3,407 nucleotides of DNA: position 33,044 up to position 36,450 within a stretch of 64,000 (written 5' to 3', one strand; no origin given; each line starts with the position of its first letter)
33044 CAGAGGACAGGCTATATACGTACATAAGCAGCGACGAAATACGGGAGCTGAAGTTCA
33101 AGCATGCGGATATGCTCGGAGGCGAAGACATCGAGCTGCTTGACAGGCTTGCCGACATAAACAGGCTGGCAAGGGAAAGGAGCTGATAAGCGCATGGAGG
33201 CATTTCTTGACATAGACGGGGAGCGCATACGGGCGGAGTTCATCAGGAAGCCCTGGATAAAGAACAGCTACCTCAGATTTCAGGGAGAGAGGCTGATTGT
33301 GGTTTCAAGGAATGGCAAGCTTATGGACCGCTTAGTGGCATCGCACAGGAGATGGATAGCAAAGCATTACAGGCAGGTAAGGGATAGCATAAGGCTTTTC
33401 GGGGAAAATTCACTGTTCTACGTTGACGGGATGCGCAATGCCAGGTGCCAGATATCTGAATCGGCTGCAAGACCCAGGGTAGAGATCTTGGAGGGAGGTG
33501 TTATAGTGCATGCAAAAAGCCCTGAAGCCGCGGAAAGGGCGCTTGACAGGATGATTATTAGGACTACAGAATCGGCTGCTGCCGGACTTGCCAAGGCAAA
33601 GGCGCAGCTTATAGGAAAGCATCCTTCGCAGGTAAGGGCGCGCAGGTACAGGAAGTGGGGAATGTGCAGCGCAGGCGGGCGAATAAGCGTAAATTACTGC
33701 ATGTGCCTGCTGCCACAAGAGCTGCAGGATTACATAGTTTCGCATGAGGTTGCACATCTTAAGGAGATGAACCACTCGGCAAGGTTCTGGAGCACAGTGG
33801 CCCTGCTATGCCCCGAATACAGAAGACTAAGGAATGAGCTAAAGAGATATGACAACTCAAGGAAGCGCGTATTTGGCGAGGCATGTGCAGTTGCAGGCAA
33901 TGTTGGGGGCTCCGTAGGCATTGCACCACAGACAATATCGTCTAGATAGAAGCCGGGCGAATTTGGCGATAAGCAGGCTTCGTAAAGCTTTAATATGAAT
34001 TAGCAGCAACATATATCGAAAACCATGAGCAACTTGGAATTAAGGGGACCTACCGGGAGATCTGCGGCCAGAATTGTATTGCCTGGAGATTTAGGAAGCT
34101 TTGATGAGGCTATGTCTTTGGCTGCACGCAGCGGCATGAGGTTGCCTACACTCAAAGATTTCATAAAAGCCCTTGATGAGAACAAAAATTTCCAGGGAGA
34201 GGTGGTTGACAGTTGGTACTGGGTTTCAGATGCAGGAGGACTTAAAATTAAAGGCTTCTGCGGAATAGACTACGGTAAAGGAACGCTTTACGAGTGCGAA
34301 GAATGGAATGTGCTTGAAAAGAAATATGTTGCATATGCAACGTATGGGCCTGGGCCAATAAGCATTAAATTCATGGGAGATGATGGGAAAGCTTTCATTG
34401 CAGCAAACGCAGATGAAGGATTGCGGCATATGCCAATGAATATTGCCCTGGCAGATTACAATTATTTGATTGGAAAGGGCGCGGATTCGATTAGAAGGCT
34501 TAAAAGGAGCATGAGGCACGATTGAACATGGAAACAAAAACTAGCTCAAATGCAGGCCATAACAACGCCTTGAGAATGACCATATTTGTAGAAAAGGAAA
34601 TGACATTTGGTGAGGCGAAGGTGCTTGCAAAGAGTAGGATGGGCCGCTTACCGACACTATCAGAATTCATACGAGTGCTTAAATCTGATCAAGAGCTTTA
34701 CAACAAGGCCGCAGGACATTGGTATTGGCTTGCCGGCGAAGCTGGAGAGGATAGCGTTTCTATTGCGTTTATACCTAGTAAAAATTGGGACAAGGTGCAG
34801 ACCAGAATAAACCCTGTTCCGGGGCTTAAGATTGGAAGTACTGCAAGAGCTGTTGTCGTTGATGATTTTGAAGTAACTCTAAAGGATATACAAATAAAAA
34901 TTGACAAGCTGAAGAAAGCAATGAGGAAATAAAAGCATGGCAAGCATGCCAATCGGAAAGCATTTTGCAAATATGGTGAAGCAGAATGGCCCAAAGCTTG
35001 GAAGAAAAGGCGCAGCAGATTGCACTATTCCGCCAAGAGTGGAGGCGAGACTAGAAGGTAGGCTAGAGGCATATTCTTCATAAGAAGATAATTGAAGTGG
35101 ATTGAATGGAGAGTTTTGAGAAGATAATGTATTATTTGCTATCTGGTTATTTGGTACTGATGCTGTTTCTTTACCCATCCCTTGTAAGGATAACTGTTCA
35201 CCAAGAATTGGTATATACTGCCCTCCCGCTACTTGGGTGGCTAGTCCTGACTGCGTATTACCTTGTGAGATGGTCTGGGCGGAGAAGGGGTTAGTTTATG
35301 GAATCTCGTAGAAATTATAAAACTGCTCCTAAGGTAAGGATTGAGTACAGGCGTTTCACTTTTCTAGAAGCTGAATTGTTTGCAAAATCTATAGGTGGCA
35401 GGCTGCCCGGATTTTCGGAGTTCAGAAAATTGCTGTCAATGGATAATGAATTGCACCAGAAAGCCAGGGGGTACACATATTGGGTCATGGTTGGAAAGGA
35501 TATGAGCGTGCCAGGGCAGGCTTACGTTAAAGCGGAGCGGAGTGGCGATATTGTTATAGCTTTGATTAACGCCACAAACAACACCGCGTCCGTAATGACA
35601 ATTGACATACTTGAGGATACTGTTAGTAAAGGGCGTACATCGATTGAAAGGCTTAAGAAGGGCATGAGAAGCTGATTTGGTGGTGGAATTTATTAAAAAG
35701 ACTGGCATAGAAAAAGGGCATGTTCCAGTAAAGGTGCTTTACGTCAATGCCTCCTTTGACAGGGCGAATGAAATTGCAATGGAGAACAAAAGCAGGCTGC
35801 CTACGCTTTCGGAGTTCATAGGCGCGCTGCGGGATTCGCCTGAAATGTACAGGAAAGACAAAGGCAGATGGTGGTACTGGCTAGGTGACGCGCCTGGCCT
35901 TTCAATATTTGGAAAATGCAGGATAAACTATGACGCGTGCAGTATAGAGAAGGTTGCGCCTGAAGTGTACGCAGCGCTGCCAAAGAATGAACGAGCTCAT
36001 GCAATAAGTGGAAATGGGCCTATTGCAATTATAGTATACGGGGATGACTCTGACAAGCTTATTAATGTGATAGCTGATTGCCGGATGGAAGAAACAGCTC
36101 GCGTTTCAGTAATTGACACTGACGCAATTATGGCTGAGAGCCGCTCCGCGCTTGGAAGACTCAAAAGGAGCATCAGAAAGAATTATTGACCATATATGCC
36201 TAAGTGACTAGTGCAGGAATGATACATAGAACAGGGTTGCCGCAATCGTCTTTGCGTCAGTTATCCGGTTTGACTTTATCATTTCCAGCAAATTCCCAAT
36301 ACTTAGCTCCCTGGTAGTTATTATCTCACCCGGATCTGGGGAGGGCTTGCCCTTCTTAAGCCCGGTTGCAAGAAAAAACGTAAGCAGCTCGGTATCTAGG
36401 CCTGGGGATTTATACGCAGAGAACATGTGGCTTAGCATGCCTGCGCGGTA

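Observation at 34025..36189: Translationally coupled array of four divergent small paralogues of an unassigned family (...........WYW module plus basic C-terminal RLK+xMR tail) with embedded 2-TM mini-ORF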

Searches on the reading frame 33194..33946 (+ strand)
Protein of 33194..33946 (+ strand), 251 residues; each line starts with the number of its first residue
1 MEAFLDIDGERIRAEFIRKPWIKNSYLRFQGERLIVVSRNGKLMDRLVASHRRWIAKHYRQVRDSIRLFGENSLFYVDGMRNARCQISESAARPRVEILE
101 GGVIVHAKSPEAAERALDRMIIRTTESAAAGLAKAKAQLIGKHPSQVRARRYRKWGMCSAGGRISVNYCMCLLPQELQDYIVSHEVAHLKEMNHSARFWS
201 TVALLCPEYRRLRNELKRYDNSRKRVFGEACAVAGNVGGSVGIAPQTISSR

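Call 4: search_protein_families(library=pfam, proteins=[window:33194-33946:+], max_evalue=1)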
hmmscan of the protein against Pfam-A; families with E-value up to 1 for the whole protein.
window:33194-33946:+ (251 aa): 3 families
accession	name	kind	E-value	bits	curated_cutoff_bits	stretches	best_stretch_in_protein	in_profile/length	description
PF01863.23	YgjP-like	-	1.7e-32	113.6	26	1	43-218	25-206/207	YgjP-like, metallopeptidase domain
PF08325.16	WLM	-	0.08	13.5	26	1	183-223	88-129/190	WLM domain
PF04748.18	Polysacc_deac_2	-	0.13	11.8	27.5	1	59-122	106-169/212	Divergent polysaccharide deacetylase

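Call 35: search_protein_families(library=padloc, proteins=[window:33194-33946:+], max_evalue=0.1)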
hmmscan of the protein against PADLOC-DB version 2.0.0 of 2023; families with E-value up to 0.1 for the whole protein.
window:33194-33946:+ (251 aa): 1 family
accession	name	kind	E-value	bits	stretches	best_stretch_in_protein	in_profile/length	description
PDLC02298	AbiEii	-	0.0053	14.2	1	3-73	94-163/220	AbiEii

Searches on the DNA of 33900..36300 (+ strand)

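Call 88: search_rna_families(source=window, start=33900, end=36300, threshold=evalue, max_evalue=1)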
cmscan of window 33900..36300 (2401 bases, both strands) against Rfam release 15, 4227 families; matches with E-value up to 1: 0.
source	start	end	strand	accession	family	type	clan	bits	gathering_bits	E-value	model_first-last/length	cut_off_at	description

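Call 89: search_rna_families(sources=[L019, L012], threshold=gathering)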
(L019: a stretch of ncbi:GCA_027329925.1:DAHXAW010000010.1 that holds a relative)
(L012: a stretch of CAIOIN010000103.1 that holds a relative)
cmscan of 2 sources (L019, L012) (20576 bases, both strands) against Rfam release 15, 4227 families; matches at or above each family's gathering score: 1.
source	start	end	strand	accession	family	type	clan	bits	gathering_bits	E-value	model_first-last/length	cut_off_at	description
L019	4447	4709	-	RF01857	Archaea_SRP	Gene;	CL00003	97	96.5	3.8e-21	1-317/317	no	Archaeal signal recognition particle RNA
